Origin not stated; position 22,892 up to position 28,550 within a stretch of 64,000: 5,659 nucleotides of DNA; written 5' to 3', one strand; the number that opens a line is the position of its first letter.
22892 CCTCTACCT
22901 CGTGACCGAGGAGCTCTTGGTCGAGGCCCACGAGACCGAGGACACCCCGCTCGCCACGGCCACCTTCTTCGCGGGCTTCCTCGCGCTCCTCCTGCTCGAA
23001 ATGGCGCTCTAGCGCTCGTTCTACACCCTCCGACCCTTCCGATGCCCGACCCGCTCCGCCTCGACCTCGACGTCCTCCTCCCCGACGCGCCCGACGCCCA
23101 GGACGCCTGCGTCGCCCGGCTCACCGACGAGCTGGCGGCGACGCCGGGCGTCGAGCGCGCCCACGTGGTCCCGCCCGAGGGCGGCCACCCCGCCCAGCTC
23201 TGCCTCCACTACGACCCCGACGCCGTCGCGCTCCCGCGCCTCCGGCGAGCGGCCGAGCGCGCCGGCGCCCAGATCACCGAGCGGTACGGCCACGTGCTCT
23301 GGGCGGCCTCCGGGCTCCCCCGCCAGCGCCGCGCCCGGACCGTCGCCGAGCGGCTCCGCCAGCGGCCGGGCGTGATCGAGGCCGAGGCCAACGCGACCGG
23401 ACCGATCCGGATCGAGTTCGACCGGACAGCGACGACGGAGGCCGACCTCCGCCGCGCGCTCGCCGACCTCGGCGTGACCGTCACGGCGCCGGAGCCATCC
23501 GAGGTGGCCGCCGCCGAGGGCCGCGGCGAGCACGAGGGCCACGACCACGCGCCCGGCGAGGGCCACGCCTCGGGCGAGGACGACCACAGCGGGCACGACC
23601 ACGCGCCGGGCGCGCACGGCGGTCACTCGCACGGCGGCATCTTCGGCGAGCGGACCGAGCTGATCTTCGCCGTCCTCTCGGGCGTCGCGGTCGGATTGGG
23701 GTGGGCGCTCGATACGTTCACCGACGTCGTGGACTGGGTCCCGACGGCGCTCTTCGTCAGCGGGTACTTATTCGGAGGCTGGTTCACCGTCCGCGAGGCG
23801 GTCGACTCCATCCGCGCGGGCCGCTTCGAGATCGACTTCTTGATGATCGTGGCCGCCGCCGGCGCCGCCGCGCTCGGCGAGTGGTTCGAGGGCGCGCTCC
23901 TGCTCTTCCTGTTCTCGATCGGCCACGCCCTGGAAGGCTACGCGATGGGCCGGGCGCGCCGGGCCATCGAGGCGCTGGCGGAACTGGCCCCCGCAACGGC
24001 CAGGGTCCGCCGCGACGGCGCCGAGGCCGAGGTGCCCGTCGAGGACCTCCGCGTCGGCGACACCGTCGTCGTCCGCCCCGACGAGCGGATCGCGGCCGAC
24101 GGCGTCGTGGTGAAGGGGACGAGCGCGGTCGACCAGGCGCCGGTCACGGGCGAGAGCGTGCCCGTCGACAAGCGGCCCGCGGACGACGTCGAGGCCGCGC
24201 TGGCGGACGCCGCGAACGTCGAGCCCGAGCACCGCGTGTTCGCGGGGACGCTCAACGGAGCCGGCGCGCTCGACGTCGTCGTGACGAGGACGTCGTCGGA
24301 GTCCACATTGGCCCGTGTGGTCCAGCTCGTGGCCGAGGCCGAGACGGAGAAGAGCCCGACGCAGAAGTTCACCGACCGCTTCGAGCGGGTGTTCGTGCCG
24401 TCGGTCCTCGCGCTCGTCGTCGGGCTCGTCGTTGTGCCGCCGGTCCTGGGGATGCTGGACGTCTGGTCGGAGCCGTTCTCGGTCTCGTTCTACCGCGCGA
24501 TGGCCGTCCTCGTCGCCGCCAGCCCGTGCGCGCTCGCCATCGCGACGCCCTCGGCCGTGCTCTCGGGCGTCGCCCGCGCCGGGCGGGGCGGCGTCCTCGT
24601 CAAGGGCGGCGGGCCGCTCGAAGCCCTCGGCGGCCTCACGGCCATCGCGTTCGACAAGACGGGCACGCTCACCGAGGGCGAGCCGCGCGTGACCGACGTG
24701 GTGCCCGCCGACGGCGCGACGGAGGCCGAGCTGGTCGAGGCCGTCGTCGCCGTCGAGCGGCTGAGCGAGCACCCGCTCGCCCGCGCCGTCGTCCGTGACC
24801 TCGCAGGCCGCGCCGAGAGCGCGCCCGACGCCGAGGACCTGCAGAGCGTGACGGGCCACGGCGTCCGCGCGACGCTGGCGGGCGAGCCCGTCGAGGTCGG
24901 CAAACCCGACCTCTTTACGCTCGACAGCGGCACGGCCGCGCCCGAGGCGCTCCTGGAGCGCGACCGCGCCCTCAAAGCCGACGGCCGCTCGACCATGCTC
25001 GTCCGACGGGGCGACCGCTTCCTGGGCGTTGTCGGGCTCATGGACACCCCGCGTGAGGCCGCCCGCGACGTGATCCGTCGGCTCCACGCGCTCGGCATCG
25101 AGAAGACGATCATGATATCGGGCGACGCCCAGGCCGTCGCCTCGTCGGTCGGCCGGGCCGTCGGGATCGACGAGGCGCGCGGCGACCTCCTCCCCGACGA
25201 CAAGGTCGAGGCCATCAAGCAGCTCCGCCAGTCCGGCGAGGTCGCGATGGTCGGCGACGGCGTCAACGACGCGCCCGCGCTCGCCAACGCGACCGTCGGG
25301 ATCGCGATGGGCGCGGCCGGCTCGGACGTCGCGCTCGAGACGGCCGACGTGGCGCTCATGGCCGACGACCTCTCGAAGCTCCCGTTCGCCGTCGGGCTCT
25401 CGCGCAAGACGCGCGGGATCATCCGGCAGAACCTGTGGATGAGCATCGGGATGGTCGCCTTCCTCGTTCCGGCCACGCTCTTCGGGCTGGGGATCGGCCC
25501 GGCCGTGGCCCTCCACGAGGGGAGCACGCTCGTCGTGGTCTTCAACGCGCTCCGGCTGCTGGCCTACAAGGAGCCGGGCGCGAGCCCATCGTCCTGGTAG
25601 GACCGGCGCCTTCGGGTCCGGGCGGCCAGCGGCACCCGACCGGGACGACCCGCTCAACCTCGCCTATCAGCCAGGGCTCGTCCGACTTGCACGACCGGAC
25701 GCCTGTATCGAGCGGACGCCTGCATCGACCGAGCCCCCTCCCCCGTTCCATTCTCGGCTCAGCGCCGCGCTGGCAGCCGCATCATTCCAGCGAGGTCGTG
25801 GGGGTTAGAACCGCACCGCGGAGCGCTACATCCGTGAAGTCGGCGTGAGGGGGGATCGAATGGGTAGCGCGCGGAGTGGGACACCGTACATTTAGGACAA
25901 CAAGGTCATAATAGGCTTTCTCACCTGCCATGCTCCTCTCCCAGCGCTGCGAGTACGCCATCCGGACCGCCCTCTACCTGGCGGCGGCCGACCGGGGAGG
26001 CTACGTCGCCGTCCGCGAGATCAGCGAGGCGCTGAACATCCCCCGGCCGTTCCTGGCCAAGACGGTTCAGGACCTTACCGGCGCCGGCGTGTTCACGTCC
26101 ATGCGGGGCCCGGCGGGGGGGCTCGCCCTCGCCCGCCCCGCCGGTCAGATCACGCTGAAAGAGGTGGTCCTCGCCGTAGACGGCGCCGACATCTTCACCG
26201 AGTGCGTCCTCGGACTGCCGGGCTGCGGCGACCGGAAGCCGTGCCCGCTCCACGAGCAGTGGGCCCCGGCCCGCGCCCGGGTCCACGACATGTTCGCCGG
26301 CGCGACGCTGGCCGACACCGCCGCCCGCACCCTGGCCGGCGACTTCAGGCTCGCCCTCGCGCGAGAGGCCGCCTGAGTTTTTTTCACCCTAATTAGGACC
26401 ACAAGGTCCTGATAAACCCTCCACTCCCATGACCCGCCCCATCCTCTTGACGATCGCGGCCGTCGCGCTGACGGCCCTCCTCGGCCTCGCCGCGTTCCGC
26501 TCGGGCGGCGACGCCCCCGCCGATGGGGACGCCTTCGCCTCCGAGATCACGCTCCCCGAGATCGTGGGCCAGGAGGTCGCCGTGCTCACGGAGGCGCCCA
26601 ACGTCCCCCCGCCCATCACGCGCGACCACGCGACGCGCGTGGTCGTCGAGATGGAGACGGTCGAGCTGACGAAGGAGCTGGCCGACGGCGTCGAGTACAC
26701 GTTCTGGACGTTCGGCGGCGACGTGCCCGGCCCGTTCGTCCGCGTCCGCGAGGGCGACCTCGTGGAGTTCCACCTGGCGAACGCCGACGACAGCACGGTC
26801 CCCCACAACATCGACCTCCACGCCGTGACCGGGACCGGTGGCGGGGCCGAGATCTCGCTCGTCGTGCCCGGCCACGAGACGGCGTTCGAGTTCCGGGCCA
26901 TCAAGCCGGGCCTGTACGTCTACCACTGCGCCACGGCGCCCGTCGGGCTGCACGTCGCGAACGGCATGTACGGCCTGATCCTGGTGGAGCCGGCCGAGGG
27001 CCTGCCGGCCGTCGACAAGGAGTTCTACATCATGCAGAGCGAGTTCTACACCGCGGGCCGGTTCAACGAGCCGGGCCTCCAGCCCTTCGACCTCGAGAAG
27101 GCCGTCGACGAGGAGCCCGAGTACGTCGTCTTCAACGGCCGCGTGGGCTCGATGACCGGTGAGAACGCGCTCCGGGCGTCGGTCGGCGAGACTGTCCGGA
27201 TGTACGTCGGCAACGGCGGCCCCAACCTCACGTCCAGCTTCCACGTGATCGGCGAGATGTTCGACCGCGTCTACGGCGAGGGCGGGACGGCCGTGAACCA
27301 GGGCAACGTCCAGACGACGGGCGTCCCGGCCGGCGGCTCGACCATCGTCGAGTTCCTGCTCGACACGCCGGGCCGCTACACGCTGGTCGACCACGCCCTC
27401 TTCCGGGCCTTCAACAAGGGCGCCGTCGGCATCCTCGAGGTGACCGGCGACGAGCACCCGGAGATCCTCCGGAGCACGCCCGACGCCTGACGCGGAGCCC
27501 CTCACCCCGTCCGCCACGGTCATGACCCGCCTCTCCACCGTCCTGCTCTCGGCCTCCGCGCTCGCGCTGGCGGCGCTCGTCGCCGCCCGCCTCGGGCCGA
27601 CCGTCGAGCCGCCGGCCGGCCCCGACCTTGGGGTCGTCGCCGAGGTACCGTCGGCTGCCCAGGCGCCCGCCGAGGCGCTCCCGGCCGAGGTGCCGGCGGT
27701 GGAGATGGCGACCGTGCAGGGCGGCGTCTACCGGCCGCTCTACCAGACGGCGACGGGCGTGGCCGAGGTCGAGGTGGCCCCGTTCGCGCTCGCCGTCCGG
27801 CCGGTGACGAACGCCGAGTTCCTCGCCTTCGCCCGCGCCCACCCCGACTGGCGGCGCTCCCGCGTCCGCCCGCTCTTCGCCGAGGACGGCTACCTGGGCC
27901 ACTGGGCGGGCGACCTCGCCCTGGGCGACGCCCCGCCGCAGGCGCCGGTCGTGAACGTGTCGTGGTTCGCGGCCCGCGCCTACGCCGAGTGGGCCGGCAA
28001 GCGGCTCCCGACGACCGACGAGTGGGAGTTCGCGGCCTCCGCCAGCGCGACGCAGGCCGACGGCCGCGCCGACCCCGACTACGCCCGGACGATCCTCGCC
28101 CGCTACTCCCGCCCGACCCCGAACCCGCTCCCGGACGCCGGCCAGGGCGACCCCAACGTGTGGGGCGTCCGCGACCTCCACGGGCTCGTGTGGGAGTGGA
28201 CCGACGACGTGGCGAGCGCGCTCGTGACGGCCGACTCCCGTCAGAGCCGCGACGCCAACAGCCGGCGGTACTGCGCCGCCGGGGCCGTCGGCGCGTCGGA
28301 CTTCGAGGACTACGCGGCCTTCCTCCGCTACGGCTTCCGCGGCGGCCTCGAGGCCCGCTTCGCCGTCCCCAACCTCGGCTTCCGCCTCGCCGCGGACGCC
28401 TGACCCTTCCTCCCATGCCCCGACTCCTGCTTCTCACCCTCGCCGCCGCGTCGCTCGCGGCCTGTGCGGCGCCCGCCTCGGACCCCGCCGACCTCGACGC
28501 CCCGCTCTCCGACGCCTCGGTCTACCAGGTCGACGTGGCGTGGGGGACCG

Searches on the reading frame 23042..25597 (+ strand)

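Call 16: search_protein_families(library=pfam, proteins=[window:23042-25597:+], max_evalue=0.001)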
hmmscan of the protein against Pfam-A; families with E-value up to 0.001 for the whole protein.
window:23042-25597:+ (852 aa): 2 families
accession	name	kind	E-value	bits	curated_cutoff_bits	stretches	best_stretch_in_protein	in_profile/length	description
PF00122.25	E1-E2_ATPase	-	9.1e-52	175.6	28.1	1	314-515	1-180/181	E1-E2 ATPase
PF00702.32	Hydrolase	-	2.3e-35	123.2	26.4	1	533-750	2-190/191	haloacid dehalogenase-like hydrolase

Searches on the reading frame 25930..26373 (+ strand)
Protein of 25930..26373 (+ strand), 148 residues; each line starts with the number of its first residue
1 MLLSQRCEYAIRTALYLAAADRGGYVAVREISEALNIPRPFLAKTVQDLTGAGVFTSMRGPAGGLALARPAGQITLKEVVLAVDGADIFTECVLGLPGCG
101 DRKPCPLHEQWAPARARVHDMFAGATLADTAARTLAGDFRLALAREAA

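Call 16: search_protein_families(library=pfam, proteins=[window:25930-26373:+], max_evalue=0.001)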
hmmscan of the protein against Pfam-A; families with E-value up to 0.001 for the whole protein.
window:25930-26373:+ (148 aa): 1 family
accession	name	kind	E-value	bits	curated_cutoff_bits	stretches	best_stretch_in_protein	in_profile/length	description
PF02082.26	Rrf2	-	5.4e-30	104.7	30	1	3-131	1-130/132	Iron-dependent Transcriptional regulator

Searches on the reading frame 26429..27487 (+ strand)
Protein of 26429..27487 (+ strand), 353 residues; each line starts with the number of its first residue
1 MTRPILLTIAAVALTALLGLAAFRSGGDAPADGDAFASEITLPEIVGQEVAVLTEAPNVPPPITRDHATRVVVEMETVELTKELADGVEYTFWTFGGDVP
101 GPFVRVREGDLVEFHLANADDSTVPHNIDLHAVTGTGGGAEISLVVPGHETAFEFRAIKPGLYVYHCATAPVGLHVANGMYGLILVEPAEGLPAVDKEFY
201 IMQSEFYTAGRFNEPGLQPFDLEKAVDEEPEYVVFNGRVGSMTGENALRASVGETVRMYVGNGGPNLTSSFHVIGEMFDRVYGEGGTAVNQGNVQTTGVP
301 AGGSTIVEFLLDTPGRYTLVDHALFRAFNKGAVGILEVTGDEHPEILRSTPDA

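Call 16: search_protein_families(library=pfam, proteins=[window:26429-27487:+], max_evalue=0.001)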
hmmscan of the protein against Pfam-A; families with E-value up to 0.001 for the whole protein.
window:26429-27487:+ (353 aa): 2 families
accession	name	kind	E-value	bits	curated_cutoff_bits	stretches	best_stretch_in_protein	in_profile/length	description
PF07731.20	Cu-oxidase_2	-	9.5e-15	55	20.4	2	232-319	20-115/137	Multicopper oxidase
PF07732.21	Cu-oxidase_3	-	2.6e-09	37.6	21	1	84-189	9-117/119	Multicopper oxidase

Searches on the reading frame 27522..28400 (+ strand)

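Call 16: search_protein_families(library=pfam, proteins=[window:27522-28400:+], max_evalue=0.001)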
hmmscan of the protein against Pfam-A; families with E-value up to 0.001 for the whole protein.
window:27522-28400:+ (293 aa): 1 family
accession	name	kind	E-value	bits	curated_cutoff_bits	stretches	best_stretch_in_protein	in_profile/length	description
PF03781.23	FGE-sulfatase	-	5.1e-33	115.2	23.3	1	64-290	7-254/255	Sulfatase-modifying factor enzyme 1-like domain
